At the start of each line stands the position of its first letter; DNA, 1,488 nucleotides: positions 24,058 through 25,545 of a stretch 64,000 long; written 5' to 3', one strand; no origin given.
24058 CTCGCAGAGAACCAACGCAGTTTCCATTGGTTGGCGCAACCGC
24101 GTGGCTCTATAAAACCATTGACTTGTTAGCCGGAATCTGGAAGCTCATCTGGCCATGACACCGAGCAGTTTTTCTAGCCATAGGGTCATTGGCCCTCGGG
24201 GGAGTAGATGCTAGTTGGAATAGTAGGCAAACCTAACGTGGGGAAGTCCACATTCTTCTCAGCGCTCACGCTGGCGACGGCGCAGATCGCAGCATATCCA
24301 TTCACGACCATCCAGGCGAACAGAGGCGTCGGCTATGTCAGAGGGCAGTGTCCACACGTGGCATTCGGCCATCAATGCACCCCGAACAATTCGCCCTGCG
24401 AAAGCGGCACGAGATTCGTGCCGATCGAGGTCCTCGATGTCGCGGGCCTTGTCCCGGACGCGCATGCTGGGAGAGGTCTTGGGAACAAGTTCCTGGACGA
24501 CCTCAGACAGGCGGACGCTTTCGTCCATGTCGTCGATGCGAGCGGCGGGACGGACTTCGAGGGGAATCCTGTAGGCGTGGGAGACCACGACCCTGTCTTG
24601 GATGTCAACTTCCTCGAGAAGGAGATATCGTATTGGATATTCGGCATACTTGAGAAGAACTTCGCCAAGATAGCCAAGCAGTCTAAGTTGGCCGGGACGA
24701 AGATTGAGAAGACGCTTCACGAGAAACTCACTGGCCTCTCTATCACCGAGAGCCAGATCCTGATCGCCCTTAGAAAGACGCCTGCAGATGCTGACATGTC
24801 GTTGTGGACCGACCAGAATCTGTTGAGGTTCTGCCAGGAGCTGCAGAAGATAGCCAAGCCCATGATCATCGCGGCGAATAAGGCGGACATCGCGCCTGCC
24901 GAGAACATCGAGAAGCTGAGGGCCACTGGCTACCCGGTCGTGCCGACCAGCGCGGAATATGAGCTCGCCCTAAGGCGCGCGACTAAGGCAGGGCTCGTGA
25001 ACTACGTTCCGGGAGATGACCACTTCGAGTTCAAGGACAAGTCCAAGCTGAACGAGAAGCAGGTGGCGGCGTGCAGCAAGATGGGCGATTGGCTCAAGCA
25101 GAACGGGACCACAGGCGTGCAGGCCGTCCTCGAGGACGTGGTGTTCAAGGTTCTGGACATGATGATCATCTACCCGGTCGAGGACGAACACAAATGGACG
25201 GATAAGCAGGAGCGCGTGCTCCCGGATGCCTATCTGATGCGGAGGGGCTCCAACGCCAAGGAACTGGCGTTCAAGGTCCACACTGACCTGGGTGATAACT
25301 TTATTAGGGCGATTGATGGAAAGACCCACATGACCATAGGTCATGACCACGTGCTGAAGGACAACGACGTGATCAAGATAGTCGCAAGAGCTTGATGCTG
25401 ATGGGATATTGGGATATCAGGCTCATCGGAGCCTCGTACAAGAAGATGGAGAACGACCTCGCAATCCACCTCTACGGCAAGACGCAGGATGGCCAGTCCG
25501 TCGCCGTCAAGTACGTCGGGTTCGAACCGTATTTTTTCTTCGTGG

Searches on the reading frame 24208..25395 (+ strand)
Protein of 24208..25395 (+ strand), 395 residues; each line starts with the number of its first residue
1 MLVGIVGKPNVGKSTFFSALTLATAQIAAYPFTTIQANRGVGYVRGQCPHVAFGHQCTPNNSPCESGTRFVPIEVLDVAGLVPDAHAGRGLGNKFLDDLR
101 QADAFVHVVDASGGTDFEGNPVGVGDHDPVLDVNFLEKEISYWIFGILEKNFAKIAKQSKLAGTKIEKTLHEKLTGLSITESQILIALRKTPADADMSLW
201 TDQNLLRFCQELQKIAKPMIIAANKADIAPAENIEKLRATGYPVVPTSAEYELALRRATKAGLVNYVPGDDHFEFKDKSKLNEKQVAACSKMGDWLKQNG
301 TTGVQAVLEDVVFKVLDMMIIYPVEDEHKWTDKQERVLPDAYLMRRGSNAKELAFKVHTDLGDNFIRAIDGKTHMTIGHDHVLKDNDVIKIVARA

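Call 31: find_encoding_contigs(protein=window:24208-25395:+, flank=10000, max_places=1)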
Protein window:24208-25395:+ (395 aa): 1 contig read that carries it; 1 place shown.
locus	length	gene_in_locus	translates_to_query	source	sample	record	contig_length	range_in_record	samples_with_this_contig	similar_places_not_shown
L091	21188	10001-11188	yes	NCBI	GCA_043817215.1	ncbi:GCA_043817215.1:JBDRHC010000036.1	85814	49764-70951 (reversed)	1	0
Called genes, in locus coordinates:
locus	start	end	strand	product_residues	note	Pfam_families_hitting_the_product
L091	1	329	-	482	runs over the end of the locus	PF00206:Lyase_1, PF14698:ASL_C2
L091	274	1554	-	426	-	PF00764:Arginosuc_synth, PF20979:Arginosuc_syn_C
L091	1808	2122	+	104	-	PF01176:eIF-1a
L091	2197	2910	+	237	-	PF03109:ABC1 (faint), PF01163:RIO1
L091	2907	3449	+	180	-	PF00013:KH_1 (weak), PF21800:KH_KRR1_2nd, PF22891:KH_PNO1_2nd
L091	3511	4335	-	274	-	PF07282:Cas12f1-like_TNB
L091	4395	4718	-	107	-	PF27234:MJ0013 (weak)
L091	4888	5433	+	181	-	-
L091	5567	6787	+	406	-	PF22023:Pus10_THUMP_arc, PF21238:Pus10_C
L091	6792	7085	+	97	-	PF01157:Ribosomal_L21e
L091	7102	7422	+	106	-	PF03874:RNA_pol_Rpb4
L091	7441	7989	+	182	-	PF04919:DUF655, PF14579:HHH_6 (weak)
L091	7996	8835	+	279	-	PF00398:RrnaAD, PF13649:Methyltransf_25 (weak)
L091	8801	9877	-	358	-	PF17396:DUF1611_N, PF07755:DUF1611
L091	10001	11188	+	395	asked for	PF01926:MMR_HSR1, PF02421:FeoB_N (weak), PF08438:YGR210-like_G4, PF02824:TGS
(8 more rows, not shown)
